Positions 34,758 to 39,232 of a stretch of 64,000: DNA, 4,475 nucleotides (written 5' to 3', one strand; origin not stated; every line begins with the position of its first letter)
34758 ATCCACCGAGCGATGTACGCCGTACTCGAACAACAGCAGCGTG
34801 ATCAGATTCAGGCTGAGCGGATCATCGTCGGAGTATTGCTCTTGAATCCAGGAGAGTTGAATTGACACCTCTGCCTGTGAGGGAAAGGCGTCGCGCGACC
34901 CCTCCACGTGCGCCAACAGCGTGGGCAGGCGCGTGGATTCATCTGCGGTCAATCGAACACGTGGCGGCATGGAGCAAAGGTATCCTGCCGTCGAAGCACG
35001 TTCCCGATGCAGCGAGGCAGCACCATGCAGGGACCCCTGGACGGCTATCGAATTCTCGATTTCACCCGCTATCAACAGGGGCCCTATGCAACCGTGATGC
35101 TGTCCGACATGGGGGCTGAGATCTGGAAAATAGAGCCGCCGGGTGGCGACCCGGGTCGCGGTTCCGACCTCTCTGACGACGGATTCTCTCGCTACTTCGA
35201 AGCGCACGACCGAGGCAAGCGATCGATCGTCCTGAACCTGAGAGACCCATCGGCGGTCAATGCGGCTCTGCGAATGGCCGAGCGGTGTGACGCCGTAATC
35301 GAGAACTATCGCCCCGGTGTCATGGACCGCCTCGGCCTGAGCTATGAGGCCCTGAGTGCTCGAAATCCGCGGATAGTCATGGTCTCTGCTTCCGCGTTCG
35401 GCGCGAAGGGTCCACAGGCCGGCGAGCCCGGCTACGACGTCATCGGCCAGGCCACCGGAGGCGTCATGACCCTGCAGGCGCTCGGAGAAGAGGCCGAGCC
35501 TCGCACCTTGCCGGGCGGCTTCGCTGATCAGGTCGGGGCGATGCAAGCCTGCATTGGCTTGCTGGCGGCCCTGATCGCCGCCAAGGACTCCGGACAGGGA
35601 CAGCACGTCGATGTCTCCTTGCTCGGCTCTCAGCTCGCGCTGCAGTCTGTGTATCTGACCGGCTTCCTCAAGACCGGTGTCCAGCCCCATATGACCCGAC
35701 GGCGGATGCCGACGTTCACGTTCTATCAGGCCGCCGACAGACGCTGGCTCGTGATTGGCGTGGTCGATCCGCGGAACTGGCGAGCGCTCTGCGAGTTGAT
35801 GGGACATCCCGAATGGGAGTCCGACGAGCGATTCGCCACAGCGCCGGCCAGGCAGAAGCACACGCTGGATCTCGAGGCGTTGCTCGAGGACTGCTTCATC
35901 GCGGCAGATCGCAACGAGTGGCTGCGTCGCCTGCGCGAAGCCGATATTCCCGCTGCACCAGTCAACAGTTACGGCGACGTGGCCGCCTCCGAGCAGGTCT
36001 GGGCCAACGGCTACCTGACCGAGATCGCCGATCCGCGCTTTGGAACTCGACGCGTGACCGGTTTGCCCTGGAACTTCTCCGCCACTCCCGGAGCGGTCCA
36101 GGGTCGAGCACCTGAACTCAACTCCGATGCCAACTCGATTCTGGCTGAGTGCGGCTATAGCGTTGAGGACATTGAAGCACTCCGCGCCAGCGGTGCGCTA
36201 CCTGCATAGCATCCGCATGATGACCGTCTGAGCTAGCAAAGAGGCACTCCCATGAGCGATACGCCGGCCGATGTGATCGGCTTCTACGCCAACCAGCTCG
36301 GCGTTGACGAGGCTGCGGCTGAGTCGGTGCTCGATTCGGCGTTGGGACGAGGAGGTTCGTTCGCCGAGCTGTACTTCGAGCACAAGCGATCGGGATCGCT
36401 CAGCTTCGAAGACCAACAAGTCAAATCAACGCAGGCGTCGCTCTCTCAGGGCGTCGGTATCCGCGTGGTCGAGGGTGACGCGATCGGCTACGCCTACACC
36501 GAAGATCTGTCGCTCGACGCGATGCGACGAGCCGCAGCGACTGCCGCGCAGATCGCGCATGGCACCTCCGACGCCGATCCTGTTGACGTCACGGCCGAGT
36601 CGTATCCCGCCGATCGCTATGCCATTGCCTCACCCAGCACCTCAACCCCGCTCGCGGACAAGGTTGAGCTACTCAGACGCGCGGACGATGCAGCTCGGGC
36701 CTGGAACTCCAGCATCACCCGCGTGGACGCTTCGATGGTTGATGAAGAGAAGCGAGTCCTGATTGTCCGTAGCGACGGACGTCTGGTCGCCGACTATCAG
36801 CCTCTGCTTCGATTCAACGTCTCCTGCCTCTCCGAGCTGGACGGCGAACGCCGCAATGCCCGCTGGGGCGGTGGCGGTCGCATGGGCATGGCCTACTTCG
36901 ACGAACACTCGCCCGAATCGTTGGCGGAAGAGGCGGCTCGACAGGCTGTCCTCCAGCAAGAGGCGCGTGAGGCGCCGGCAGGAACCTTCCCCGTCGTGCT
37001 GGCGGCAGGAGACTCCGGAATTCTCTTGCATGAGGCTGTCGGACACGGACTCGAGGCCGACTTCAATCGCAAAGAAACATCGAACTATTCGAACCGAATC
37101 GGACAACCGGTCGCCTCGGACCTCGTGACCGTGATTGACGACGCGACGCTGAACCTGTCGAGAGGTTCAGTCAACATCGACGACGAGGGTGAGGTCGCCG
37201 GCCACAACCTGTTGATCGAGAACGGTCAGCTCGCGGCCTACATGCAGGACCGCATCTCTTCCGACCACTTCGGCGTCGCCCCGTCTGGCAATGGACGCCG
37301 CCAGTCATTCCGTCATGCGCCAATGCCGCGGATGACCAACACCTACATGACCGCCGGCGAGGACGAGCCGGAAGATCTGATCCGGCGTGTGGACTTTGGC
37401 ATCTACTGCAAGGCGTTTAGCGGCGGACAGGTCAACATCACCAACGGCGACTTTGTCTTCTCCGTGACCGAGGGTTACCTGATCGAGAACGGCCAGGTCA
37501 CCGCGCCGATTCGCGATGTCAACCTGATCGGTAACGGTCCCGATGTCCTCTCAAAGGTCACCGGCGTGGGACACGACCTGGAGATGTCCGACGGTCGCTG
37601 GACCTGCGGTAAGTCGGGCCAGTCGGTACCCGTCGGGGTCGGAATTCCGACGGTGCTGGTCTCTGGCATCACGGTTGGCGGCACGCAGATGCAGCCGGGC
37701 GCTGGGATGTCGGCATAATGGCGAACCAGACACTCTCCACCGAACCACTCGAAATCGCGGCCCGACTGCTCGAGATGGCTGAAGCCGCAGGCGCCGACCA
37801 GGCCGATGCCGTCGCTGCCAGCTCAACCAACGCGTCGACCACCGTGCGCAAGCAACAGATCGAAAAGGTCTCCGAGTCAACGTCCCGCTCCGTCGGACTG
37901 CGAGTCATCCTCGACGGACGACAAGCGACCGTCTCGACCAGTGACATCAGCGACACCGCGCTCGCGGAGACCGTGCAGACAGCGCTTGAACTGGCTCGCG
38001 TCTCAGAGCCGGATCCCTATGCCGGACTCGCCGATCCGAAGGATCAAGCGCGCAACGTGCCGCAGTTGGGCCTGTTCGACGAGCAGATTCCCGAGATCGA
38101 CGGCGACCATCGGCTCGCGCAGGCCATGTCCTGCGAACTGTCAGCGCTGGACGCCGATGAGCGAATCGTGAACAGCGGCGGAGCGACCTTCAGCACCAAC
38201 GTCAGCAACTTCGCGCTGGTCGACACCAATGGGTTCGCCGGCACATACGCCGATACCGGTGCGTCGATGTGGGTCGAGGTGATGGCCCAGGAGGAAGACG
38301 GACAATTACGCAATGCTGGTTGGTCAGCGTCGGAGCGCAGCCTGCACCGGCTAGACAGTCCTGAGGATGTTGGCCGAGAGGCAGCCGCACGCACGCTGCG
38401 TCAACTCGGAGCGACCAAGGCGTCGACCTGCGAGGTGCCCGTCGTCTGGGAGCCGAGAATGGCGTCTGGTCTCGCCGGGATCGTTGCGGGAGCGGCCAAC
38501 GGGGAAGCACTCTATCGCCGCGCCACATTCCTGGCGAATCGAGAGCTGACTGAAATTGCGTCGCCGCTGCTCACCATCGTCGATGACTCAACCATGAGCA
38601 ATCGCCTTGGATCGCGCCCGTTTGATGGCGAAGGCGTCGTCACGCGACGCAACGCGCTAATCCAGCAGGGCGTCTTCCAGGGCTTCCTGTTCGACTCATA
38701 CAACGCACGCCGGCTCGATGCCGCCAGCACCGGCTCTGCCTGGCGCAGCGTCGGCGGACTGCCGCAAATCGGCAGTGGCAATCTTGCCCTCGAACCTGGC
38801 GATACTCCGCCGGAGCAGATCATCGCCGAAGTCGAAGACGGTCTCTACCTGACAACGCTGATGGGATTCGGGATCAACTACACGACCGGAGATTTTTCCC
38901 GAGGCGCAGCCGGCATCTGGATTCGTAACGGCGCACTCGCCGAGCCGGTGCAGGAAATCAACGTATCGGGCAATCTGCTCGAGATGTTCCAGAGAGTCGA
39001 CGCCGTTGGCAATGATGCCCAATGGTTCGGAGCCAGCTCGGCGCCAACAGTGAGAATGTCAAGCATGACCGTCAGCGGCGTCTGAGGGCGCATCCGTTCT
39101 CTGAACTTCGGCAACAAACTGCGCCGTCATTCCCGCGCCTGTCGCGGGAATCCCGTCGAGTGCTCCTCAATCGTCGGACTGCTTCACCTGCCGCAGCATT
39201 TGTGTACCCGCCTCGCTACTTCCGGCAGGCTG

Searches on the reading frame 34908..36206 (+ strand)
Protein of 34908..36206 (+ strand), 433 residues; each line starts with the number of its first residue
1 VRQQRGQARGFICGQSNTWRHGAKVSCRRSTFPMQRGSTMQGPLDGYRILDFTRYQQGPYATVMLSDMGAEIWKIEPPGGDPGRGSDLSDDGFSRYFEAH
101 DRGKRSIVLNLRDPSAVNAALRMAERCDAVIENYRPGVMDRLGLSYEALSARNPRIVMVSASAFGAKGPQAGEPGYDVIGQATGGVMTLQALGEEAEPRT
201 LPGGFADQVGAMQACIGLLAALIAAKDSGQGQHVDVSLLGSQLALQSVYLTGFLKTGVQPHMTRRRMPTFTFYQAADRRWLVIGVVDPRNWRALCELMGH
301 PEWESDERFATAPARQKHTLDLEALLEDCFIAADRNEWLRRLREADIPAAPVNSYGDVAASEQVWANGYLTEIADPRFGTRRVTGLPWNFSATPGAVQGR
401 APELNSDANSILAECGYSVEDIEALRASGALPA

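Call 47: search_protein_families(library=pfam, proteins=[window:34908-36206:+], max_evalue=0.00001)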
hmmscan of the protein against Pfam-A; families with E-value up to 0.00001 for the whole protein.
window:34908-36206:+ (433 aa): 1 family
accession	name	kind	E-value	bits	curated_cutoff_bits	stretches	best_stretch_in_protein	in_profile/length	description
PF02515.22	CoA_transf_3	-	2.2e-110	369.7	23.3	1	44-407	1-365/366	CoA-transferase family III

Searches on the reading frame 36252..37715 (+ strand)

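Call 47: search_protein_families(library=pfam, proteins=[window:36252-37715:+], max_evalue=0.00001)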
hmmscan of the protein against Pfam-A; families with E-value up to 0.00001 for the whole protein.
window:36252-37715:+ (488 aa): 3 families
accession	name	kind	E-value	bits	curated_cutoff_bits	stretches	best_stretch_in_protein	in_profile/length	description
PF19289.4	PmbA_TldD_3rd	-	4.8e-62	209.4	22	1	244-477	2-220/220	PmbA/TldA metallopeptidase C-terminal domain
PF01523.21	PmbA_TldD_1st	-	2.7e-20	72.7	20.9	1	38-102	1-65/65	PmbA/TldA metallopeptidase domain 1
PF19290.4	PmbA_TldD_2nd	-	1.4e-17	64.5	20.9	1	129-234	3-107/109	PmbA/TldA metallopeptidase central domain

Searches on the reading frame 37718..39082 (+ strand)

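Call 48: search_protein_families(library=pfam, proteins=[window:37718-39082:+], max_evalue=0.00001)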
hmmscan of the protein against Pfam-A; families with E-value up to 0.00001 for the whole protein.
window:37718-39082:+ (455 aa): 3 families
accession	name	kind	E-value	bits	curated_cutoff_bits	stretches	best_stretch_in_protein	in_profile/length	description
PF19289.4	PmbA_TldD_3rd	-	9.5e-72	241.2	22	1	238-454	2-220/220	PmbA/TldA metallopeptidase C-terminal domain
PF01523.21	PmbA_TldD_1st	-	8.9e-13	48.6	20.9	1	29-93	1-65/65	PmbA/TldA metallopeptidase domain 1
PF19290.4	PmbA_TldD_2nd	-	1.2e-12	48.6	20.9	1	125-230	4-109/109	PmbA/TldA metallopeptidase central domain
